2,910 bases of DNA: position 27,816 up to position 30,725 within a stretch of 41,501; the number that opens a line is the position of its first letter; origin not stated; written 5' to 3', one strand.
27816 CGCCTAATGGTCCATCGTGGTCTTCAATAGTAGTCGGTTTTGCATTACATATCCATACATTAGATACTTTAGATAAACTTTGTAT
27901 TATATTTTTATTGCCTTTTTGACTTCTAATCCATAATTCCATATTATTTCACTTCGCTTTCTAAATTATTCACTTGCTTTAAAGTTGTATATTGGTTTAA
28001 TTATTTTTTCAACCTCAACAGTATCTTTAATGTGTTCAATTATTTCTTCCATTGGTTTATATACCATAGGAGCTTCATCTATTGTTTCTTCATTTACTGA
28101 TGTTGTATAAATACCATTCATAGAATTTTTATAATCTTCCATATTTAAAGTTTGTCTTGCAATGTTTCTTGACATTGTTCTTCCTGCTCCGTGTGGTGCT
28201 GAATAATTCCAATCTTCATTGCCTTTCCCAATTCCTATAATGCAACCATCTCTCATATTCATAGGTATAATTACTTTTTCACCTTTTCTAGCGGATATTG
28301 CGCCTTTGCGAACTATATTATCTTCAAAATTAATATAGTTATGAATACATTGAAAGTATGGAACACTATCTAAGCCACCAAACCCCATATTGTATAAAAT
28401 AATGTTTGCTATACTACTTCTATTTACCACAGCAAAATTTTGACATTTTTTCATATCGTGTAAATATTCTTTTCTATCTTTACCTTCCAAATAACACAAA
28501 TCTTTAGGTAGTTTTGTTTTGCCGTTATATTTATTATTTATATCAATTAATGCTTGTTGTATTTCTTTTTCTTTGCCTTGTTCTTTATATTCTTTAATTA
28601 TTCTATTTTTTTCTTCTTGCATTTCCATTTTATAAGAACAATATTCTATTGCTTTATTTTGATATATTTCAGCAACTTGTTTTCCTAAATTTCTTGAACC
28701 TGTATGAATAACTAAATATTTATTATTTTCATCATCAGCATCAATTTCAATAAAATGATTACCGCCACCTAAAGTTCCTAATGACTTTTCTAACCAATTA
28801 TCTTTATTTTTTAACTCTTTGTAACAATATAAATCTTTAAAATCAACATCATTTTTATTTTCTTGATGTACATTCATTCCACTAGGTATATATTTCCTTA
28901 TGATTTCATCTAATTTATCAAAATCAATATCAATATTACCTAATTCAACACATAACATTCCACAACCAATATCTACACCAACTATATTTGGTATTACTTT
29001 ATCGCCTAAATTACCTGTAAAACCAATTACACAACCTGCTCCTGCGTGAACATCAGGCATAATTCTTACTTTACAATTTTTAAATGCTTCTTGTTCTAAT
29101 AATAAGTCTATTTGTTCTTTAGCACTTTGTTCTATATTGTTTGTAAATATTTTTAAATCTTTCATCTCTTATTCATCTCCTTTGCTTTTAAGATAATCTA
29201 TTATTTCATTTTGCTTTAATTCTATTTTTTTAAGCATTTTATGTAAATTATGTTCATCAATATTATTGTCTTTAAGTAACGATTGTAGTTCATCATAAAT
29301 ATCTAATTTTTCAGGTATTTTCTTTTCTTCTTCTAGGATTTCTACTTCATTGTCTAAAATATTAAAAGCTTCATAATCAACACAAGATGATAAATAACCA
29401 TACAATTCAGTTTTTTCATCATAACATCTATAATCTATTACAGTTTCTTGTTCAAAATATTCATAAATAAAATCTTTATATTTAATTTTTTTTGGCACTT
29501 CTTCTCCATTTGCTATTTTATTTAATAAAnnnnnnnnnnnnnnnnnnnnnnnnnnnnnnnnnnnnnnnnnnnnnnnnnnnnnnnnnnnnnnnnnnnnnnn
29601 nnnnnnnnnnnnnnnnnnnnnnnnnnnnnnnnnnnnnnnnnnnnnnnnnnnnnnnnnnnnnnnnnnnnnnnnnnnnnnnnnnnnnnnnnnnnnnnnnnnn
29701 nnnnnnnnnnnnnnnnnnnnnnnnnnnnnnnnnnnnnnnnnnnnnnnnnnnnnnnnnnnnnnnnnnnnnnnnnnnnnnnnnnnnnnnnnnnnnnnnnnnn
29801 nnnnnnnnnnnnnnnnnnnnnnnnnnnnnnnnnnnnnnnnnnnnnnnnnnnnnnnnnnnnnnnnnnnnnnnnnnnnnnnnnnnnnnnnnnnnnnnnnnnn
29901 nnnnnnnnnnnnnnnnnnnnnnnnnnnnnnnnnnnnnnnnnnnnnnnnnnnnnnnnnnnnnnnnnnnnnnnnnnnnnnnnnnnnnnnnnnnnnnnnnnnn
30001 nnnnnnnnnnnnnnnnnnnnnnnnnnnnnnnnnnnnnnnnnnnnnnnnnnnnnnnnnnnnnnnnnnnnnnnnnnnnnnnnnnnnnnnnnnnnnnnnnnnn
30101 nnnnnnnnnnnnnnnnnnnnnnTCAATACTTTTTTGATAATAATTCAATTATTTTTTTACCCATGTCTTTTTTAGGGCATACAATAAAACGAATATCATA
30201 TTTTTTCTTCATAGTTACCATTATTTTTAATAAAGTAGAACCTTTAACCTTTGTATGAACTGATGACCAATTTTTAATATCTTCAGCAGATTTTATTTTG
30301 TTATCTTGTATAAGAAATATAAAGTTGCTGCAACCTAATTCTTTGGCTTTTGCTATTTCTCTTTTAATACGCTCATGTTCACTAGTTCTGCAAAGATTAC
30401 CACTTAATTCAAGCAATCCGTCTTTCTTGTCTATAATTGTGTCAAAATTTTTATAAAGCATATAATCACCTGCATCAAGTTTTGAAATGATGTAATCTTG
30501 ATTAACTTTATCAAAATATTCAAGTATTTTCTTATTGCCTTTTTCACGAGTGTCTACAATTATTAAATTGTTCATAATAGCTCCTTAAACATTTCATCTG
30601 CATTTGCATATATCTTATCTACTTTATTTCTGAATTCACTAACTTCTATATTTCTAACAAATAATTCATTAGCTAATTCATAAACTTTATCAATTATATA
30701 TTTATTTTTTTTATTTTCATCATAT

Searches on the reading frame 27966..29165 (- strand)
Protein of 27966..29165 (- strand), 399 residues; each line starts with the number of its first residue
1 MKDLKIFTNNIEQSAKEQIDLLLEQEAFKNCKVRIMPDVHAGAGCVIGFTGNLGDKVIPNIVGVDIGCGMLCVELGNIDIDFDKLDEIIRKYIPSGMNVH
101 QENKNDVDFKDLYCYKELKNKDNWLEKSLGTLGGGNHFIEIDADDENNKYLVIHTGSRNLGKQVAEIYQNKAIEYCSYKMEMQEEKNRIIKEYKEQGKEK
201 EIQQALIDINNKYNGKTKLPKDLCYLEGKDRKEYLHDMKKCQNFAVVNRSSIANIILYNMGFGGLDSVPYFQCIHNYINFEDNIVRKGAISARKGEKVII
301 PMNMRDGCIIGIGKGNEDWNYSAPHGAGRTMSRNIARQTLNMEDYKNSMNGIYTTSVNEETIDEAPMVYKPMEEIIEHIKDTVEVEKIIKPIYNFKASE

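Call 32: search_protein_families(library=phrogs, proteins=[window:27966-29165:-], max_evalue=0.00001)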
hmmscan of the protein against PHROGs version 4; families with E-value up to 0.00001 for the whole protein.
window:27966-29165:- (399 aa): 2 families
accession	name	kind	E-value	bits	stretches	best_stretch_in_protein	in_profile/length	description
phrog_1075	-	DNA, RNA and nucleotide metabolism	3.3e-132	442.8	1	2-399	64-443/459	tRNA splicing ligase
phrog_32430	-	DNA, RNA and nucleotide metabolism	1.6e-49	168.2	1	268-397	9-138/139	tRNA splicing ligase RtcB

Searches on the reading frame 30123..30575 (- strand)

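Call 104: search_protein_families(library=pfam, proteins=[window:30123-30575:-], max_evalue=0.001)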
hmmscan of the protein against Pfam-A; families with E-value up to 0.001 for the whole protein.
window:30123-30575:- (150 aa): 1 family
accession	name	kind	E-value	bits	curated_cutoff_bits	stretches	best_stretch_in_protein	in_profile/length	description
PF02732.21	ERCC4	-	7.5e-08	32.8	24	1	7-136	1-130/140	ERCC4 domain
